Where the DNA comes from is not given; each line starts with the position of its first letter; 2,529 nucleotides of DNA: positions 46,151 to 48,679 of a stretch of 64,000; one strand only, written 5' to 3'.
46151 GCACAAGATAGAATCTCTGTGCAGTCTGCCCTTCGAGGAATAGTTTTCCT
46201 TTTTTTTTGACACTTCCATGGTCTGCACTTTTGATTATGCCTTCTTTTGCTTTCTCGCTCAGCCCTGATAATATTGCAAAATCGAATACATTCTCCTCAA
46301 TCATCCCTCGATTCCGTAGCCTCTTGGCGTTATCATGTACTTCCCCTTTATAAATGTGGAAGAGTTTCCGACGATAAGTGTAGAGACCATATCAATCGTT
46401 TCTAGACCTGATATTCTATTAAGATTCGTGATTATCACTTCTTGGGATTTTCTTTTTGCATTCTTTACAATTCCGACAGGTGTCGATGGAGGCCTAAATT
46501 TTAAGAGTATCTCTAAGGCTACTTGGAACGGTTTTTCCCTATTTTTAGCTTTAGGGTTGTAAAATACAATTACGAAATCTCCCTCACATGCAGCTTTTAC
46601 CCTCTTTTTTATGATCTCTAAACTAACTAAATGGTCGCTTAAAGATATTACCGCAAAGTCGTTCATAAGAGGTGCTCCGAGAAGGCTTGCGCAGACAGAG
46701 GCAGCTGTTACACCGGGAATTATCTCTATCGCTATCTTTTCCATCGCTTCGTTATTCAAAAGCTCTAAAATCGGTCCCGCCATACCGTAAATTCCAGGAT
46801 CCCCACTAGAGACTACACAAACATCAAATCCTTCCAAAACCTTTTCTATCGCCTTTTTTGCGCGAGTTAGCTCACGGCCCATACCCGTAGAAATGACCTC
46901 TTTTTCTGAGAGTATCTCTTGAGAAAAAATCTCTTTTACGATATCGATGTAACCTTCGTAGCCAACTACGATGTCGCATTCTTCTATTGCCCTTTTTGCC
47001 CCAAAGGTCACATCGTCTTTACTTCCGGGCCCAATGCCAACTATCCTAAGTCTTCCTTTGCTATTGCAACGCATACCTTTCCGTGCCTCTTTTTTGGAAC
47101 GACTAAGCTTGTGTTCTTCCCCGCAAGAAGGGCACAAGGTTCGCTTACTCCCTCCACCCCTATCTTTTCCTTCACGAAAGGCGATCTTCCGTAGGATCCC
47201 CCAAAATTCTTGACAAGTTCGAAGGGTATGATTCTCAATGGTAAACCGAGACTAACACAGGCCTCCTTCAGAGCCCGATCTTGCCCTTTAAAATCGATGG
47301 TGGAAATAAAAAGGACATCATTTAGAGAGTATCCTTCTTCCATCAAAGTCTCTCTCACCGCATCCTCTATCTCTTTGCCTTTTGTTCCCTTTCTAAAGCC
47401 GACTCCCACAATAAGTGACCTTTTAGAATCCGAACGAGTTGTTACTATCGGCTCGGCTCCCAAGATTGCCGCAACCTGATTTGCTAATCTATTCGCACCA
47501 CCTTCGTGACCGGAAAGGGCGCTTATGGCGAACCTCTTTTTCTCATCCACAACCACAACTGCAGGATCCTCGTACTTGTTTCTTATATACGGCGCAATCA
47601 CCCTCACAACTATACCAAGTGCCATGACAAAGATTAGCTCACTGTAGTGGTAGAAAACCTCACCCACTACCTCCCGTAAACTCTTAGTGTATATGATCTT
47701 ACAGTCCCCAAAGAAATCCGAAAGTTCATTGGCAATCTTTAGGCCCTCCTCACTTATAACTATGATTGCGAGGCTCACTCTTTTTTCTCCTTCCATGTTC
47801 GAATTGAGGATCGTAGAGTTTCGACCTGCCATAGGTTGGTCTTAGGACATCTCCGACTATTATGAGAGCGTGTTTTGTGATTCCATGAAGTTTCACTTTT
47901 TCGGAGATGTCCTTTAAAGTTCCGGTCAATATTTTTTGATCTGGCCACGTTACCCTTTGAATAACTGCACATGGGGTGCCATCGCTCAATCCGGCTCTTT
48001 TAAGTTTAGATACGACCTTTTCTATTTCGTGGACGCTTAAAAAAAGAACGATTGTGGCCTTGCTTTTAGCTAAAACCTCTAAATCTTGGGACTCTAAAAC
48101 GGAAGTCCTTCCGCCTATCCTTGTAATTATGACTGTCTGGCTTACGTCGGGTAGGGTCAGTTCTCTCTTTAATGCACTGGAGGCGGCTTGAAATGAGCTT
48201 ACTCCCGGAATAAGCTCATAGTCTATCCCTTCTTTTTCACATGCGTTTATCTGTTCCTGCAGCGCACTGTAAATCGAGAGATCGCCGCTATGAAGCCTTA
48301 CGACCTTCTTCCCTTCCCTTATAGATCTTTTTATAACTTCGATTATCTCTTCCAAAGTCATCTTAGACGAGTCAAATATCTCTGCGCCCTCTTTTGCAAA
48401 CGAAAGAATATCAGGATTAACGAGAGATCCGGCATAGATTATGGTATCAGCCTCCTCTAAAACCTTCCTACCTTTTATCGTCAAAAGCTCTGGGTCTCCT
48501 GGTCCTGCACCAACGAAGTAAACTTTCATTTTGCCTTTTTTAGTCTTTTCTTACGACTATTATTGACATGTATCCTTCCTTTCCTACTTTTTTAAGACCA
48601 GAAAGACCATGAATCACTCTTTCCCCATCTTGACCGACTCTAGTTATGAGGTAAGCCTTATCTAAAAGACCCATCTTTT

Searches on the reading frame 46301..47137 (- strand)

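Call 75: search_protein_families(library=pfam, proteins=[window:46301-47137:-], max_evalue=0.00001)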
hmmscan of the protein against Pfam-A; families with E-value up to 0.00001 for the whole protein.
window:46301-47137:- (278 aa): 1 family
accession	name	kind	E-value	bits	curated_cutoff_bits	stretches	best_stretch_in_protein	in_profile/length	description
PF00590.25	TP_methylase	-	1.7e-36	126.6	27.8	1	30-241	2-210/212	Tetrapyrrole (Corrin/Porphyrin) Methylases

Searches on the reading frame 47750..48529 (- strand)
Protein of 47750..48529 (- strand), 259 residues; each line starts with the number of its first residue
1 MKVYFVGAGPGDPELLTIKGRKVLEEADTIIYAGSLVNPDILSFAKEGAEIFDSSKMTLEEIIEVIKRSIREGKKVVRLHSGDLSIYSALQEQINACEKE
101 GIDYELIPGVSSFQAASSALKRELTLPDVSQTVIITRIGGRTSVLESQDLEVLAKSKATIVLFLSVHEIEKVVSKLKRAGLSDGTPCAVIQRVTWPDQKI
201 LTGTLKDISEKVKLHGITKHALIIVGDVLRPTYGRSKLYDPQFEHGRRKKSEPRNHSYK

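Call 75: search_protein_families(library=pfam, proteins=[window:47750-48529:-], max_evalue=0.00001)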
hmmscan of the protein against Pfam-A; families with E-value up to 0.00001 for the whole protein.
window:47750-48529:- (259 aa): 1 family
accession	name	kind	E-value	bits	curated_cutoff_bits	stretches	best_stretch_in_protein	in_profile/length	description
PF00590.25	TP_methylase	-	1.6e-54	185.5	27.8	1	2-208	1-211/212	Tetrapyrrole (Corrin/Porphyrin) Methylases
